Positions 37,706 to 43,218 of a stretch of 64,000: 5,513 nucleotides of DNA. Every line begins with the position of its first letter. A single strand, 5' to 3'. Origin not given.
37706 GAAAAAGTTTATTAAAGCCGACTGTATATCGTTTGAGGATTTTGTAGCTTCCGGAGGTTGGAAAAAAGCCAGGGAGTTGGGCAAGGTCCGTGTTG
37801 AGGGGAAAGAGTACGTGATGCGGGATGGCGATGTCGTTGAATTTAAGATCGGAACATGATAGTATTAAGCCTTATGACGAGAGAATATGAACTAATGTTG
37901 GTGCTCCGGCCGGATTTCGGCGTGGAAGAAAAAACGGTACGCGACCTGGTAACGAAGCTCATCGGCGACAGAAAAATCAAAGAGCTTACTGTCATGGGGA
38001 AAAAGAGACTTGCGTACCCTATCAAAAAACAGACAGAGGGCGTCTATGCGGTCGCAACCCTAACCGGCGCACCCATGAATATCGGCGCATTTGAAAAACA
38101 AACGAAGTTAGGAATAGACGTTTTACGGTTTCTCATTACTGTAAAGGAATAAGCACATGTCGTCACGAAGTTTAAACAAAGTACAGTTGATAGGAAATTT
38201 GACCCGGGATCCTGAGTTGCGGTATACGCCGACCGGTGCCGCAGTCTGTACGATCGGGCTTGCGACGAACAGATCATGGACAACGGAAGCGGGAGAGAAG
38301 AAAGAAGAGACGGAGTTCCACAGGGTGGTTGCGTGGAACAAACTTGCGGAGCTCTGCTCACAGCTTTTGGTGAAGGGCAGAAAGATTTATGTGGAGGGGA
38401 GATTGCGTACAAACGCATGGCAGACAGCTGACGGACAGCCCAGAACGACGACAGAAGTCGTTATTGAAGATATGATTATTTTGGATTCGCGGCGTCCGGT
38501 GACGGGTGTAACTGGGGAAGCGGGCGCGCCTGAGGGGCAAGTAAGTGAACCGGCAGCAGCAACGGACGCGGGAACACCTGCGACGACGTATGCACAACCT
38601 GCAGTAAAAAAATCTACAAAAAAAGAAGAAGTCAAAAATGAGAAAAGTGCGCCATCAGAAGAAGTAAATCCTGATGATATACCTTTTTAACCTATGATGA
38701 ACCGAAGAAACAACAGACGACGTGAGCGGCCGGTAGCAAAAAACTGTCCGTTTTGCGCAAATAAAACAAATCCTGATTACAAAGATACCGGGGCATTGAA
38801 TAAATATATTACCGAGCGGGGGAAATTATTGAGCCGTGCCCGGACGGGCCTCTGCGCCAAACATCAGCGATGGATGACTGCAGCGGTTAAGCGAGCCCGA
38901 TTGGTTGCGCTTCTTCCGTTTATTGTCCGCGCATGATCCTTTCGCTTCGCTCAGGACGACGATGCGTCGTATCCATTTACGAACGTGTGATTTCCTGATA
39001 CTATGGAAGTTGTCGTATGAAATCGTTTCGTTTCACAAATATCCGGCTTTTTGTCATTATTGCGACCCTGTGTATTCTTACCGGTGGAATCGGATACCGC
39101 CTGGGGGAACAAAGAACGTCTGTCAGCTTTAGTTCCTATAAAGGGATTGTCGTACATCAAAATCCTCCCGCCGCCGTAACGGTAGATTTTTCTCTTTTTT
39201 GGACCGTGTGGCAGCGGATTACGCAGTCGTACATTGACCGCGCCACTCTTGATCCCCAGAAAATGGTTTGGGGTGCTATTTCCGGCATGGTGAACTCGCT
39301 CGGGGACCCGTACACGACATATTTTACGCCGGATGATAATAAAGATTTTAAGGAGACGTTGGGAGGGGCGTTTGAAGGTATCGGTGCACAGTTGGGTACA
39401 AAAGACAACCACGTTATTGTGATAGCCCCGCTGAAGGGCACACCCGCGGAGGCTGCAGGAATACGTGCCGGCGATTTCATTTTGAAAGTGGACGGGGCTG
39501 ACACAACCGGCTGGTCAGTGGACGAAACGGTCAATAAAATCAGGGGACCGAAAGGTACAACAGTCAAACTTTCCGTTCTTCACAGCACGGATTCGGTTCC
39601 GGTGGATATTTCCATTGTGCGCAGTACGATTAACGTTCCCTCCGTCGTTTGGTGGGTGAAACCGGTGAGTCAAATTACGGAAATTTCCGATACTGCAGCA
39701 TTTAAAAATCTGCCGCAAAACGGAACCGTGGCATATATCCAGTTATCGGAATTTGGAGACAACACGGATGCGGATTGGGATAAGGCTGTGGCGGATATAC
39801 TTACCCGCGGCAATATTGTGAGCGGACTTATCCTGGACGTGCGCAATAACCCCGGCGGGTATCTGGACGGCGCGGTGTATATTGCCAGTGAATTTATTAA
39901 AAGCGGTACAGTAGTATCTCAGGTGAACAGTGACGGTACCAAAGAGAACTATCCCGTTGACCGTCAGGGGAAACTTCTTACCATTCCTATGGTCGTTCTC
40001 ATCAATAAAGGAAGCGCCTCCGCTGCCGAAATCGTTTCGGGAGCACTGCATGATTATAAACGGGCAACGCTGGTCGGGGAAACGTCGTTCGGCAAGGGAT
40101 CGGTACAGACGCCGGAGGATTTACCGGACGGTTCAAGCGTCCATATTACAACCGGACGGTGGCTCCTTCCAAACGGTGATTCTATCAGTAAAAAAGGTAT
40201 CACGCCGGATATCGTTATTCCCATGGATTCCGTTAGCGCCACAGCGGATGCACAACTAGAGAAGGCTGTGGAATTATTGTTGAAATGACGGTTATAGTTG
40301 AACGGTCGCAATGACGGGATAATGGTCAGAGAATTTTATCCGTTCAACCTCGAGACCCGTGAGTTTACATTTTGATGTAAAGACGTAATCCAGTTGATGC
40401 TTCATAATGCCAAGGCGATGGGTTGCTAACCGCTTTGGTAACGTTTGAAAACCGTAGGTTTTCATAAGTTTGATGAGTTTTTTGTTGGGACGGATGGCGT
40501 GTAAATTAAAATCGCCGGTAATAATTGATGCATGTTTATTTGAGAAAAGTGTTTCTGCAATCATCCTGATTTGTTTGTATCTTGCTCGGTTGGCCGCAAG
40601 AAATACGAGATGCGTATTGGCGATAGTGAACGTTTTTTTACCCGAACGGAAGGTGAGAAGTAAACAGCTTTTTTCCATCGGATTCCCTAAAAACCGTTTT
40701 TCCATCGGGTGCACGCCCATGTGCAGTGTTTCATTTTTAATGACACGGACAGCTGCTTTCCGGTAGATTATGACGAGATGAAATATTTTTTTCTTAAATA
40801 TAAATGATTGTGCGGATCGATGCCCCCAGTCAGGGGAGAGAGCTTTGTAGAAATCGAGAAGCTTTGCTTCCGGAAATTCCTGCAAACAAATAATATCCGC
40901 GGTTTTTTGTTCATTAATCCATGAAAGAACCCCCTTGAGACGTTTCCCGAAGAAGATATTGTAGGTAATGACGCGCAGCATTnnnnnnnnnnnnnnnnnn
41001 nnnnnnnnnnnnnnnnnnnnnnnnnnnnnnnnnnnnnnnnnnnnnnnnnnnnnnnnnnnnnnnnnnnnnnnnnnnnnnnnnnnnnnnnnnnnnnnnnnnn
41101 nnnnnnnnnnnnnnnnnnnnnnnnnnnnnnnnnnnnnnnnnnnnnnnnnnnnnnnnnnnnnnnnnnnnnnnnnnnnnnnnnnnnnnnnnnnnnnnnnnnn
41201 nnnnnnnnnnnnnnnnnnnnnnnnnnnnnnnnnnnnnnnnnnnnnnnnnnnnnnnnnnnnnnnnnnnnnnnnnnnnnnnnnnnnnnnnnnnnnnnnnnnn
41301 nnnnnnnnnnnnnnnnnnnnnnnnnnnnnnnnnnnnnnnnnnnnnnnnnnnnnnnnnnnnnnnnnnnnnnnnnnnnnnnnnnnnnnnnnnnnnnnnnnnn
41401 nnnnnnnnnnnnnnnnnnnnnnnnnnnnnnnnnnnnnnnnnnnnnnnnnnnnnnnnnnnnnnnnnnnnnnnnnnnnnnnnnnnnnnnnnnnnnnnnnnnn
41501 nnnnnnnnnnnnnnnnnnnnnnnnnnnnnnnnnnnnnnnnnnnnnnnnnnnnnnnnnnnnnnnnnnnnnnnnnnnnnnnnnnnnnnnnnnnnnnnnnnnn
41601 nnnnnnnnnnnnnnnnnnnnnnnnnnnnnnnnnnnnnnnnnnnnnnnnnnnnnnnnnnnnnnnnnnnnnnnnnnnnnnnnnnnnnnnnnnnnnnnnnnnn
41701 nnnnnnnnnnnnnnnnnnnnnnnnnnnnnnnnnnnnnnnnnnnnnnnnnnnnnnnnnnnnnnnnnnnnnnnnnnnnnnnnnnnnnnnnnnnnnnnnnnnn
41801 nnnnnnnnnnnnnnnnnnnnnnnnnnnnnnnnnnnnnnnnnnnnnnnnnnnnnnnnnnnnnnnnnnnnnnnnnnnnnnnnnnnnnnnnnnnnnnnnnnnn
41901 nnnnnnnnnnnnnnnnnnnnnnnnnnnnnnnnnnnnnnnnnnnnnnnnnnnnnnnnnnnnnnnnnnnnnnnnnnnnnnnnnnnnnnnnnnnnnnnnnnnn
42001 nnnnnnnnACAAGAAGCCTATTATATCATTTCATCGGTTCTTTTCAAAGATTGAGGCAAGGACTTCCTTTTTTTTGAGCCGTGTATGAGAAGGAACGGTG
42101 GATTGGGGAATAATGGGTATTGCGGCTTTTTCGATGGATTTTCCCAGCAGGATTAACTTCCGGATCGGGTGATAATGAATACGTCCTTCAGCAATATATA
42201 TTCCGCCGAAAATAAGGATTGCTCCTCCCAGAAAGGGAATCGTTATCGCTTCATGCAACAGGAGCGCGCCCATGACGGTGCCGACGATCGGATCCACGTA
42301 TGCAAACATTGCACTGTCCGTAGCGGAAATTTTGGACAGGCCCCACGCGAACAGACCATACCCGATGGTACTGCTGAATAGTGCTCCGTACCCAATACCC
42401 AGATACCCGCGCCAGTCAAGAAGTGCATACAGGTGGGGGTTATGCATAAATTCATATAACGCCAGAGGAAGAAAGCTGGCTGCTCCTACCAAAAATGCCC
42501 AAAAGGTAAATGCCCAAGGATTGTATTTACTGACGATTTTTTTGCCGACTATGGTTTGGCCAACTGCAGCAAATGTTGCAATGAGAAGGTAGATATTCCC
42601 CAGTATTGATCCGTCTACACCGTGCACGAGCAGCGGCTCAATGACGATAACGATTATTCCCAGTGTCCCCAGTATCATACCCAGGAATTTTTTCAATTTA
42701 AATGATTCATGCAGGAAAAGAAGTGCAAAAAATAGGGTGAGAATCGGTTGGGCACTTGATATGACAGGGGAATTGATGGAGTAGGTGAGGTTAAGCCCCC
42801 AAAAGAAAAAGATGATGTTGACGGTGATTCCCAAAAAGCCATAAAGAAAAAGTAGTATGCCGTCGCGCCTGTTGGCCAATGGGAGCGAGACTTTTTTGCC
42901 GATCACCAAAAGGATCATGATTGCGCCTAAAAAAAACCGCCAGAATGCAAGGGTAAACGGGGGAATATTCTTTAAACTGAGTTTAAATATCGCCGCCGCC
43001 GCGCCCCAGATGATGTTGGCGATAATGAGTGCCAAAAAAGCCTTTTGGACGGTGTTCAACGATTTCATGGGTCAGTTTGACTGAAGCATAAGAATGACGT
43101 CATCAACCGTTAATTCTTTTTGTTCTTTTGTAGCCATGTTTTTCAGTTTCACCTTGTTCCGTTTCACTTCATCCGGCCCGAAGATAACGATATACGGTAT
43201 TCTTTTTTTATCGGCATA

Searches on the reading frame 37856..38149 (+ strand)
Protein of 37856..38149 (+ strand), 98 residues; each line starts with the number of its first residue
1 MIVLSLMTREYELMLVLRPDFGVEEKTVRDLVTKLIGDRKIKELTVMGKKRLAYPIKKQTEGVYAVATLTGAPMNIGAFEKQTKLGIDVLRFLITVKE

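Call 69: search_protein_families(library=pfam, proteins=[window:37856-38149:+], max_evalue=0.001)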
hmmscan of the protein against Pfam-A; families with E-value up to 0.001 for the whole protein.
window:37856-38149:+ (98 aa): 1 family
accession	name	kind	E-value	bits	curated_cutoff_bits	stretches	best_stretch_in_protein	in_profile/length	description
PF01250.22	Ribosomal_S6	-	4.2e-17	62.5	27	1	10-95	1-89/90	Ribosomal protein S6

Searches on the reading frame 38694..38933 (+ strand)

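Call 69: search_protein_families(library=pfam, proteins=[window:38694-38933:+], max_evalue=0.001)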
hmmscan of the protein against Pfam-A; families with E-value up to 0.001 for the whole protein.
window:38694-38933:+ (80 aa): 1 family
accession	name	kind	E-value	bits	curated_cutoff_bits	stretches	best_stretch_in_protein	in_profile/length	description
PF01084.26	Ribosomal_S18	-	2.9e-21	75.8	21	1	23-74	1-52/52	Ribosomal protein S18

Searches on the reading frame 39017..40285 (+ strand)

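Call 55: search_protein_families(library=pfam, proteins=[window:39017-40285:+], max_evalue=0.00001)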
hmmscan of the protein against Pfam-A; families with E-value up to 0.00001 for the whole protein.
window:39017-40285:+ (423 aa): 5 families
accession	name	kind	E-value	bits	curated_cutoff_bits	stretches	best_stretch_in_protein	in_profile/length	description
PF03572.23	Peptidase_S41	-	1.6e-52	177.8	24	1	238-401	2-165/165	Peptidase family S41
PF00595.29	PDZ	-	3.3e-13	50.2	23.2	1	120-187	12-80/81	PDZ domain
PF17820.7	PDZ_6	-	9.2e-11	41.8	27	1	135-187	2-52/54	PDZ domain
PF13180.12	PDZ_2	-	1.2e-09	38.8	27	1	122-199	3-79/80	PDZ domain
PF22694.1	CtpB_N-like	-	9.4e-08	32.9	27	1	57-103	37-81/85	Activating protease CtpB N-terminal domain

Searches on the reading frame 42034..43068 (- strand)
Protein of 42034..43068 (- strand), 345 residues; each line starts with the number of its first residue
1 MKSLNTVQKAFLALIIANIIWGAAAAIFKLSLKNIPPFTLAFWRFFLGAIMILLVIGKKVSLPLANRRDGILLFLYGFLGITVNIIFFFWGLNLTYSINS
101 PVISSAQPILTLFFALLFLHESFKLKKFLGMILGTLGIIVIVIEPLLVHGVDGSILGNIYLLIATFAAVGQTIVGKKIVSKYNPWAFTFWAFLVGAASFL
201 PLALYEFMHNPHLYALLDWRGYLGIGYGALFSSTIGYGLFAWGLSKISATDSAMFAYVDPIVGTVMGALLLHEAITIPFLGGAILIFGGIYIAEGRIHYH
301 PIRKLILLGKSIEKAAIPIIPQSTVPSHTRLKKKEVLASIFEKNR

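Call 78: search_protein_families(library=pfam, proteins=[window:42034-43068:-], max_evalue=0.0001)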
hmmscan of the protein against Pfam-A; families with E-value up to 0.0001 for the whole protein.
window:42034-43068:- (345 aa): 1 family
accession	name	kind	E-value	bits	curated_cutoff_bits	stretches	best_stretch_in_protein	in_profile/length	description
PF00892.27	EamA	-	4.6e-47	160.1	28.2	2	10-142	3-134/135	EamA-like transporter family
